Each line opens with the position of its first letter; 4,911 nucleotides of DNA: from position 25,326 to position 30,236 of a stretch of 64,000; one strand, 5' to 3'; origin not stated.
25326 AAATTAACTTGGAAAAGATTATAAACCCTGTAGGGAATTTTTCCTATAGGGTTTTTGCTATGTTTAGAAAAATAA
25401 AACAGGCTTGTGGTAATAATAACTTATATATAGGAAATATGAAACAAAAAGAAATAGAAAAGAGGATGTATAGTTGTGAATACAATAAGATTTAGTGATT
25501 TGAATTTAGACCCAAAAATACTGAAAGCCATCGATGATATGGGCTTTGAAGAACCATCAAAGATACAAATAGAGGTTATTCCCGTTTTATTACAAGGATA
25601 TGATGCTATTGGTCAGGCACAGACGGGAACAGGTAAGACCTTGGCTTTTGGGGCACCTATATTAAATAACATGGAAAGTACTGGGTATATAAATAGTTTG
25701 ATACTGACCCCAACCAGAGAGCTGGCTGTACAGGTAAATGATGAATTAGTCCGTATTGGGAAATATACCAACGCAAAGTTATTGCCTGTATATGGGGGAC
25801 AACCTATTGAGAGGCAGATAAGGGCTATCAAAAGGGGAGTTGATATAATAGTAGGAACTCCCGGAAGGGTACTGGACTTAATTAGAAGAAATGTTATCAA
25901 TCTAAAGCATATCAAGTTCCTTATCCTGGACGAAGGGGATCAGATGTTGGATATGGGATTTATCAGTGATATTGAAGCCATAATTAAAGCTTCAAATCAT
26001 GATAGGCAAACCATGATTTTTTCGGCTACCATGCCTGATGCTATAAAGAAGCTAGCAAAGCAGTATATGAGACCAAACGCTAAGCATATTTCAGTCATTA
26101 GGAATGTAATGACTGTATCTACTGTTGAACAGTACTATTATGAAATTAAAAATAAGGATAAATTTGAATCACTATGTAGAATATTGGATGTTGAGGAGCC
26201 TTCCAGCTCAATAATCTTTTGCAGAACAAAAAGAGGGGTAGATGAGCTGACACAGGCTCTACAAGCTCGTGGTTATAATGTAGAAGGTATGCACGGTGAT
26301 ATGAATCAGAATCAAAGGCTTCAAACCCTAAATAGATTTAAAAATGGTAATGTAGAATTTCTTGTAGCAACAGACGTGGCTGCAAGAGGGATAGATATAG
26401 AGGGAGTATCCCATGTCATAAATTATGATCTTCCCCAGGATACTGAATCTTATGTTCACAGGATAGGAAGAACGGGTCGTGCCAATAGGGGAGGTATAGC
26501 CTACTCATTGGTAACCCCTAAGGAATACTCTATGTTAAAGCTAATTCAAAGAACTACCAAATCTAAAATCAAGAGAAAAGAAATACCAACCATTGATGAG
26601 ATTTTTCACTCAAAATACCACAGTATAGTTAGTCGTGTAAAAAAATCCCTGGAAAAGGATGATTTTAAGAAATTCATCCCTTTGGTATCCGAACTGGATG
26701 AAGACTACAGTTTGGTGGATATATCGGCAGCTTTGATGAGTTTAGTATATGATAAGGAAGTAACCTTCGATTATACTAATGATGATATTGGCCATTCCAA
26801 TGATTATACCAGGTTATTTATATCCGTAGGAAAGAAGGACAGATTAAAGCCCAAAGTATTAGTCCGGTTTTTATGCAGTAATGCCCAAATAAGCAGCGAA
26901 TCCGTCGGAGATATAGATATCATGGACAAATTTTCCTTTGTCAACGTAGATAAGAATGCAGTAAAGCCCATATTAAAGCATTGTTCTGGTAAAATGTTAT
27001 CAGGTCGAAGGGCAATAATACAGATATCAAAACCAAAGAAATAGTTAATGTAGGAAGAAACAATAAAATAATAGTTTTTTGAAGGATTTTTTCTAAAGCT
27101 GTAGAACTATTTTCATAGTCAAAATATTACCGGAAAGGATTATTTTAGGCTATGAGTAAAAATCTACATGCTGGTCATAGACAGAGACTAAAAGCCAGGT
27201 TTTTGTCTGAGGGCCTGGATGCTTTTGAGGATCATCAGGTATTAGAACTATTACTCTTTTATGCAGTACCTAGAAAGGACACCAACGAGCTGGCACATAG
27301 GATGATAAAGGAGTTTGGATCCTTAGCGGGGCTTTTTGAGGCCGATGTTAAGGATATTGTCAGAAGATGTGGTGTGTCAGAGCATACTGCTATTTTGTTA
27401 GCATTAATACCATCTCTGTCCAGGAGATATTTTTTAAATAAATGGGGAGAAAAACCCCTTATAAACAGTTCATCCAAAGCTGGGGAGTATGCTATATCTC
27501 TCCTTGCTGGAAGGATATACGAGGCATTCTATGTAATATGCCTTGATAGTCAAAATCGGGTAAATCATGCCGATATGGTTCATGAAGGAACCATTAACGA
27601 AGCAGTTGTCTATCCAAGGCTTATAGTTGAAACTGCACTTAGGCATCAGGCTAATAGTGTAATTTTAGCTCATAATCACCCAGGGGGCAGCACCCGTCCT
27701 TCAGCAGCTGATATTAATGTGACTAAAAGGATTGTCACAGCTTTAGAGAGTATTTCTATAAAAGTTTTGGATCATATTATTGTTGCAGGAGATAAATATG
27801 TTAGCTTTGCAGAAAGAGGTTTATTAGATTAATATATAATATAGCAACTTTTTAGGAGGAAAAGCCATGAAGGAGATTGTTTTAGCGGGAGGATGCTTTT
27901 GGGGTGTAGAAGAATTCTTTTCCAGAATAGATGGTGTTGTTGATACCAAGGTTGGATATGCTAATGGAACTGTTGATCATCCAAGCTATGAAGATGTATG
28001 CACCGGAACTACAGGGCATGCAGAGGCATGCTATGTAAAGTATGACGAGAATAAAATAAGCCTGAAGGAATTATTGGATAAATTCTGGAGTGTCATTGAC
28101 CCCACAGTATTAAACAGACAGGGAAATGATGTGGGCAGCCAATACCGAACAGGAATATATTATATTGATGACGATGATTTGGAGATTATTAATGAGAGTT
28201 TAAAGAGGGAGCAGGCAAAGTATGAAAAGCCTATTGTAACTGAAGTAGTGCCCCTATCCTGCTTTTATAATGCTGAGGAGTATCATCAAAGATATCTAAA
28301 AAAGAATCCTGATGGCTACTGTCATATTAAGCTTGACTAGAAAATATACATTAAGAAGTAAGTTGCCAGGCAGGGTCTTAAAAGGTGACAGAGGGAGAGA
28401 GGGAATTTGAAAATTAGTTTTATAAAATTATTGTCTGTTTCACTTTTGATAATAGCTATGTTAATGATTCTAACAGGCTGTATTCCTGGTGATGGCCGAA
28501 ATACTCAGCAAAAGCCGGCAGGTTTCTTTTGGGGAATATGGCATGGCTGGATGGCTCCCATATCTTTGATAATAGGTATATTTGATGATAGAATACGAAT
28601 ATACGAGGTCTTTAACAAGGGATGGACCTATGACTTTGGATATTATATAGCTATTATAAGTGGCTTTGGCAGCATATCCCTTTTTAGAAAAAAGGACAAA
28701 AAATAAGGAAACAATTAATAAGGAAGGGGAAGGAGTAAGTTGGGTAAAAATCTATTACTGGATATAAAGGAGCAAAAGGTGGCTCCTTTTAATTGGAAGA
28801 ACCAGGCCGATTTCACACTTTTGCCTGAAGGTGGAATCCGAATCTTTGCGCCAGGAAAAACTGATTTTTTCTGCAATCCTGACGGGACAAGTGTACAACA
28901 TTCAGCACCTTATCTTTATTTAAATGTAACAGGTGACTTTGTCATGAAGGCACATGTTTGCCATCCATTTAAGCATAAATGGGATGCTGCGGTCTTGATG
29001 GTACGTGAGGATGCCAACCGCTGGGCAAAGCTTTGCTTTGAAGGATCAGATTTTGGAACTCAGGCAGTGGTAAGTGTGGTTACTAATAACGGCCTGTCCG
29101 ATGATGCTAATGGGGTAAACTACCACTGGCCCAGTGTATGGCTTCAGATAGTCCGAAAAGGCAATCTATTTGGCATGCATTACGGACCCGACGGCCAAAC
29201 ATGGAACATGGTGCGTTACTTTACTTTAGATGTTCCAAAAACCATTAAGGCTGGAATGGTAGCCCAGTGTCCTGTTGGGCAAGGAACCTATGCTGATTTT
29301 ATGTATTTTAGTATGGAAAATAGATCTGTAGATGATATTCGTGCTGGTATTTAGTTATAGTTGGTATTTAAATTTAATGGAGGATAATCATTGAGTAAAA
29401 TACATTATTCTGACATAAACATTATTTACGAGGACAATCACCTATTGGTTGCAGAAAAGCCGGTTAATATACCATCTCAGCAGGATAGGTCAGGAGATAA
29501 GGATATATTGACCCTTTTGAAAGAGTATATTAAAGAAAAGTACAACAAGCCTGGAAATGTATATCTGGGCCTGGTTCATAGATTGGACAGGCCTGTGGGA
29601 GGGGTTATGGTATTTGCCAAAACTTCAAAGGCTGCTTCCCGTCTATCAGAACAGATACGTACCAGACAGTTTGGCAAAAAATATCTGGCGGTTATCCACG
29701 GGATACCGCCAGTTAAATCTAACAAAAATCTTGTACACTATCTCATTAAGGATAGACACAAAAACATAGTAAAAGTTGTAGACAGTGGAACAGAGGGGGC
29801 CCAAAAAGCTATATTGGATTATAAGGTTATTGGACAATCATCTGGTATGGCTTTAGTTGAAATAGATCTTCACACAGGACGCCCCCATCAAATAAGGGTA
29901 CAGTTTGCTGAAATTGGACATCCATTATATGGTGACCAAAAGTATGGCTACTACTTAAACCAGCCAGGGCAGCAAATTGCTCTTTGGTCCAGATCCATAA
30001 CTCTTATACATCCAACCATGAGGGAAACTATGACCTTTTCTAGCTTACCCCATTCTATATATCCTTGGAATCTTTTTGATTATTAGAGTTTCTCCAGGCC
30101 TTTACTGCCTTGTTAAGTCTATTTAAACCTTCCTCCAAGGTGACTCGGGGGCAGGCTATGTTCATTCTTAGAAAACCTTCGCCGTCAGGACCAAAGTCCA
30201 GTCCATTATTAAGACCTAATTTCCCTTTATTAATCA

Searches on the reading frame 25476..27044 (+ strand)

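Call 44: search_protein_families(library=pfam, proteins=[window:25476-27044:+], max_evalue=0.01)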
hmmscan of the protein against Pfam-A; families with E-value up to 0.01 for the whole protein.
window:25476-27044:+ (522 aa): 6 families
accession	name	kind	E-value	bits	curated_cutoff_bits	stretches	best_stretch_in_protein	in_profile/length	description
PF00270.35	DEAD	-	2.1e-46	158.2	26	1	29-192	2-166/167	DEAD/DEAH box helicase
PF00271.37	Helicase_C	-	2.8e-37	127.8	23.5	1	228-337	1-110/110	Helicase conserved C-terminal domain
PF03880.21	DbpA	-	1.2e-21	77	25.6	1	446-515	1-70/72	DbpA RNA binding domain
PF25399.1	DeaD_dimer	-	7.1e-07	29.6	23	1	371-428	1-60/67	RNA helicase DeaD dimerization domain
PF04851.21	ResIII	-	3.7e-05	24.1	22.5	1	46-186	28-162/164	Type III restriction enzyme, res subunit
PF14617.12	CMS1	-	0.0023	17.8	35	1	115-153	168-207/250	U3-containing 90S pre-ribosomal complex subunit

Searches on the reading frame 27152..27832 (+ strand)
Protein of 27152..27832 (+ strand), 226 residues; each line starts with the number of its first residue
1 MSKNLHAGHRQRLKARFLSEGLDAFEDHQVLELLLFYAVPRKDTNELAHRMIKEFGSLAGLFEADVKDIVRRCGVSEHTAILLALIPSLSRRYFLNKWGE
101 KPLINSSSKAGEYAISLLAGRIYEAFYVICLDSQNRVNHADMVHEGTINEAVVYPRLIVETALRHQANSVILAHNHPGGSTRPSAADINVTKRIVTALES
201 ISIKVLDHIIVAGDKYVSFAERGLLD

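Call 44: search_protein_families(library=pfam, proteins=[window:27152-27832:+], max_evalue=0.01)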
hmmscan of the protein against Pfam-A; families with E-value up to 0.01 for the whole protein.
window:27152-27832:+ (226 aa): 3 families
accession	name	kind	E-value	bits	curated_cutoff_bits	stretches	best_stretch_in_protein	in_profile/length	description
PF04002.20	RadC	-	5.8e-42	142.9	22.1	1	104-224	1-121/121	RadC-like JAB domain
PF20582.4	UPF0758_N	-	0.00011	22.7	27.1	1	11-80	8-76/77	UPF0758 N-terminal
PF14464.11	Prok-JAB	-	0.00061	20.1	25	1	156-204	59-95/114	Prokaryotic homologs of the JAB domain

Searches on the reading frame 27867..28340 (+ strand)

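Call 44: search_protein_families(library=pfam, proteins=[window:27867-28340:+], max_evalue=0.01)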
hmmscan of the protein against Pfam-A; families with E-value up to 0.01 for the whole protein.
window:27867-28340:+ (157 aa): 1 family
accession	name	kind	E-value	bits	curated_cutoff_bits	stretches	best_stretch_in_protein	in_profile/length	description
PF01625.27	PMSR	-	3.5e-66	222.6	23.7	1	3-153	1-153/153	Peptide methionine sulfoxide reductase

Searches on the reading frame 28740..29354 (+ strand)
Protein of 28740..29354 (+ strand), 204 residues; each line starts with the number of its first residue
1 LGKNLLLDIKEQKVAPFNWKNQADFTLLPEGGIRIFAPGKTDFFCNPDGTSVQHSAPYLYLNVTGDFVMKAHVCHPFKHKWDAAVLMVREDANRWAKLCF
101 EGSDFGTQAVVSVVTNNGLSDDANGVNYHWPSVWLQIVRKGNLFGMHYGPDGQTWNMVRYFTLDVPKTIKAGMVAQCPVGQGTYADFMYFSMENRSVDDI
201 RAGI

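Call 44: search_protein_families(library=pfam, proteins=[window:28740-29354:+], max_evalue=0.01)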
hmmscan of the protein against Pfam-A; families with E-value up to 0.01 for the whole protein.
window:28740-29354:+ (204 aa): 2 families
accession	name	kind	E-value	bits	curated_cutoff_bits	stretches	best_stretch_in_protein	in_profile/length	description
PF07081.18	DUF1349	-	6.7e-44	150.1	32.4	1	29-194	12-178/179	Protein of unknown function (DUF1349)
PF17851.8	GH43_C2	-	0.00027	21.2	22.7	1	82-193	75-203/203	Beta xylosidase C-terminal Concanavalin A-like domain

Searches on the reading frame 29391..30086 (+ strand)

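Call 44: search_protein_families(library=pfam, proteins=[window:29391-30086:+], max_evalue=0.01)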
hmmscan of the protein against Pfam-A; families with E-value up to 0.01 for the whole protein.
window:29391-30086:+ (231 aa): 1 family
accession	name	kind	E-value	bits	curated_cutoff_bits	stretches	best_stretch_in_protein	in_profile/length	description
PF00849.27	PseudoU_synth_2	-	4.4e-32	111.9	26.8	1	17-173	1-151/152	RNA pseudouridylate synthase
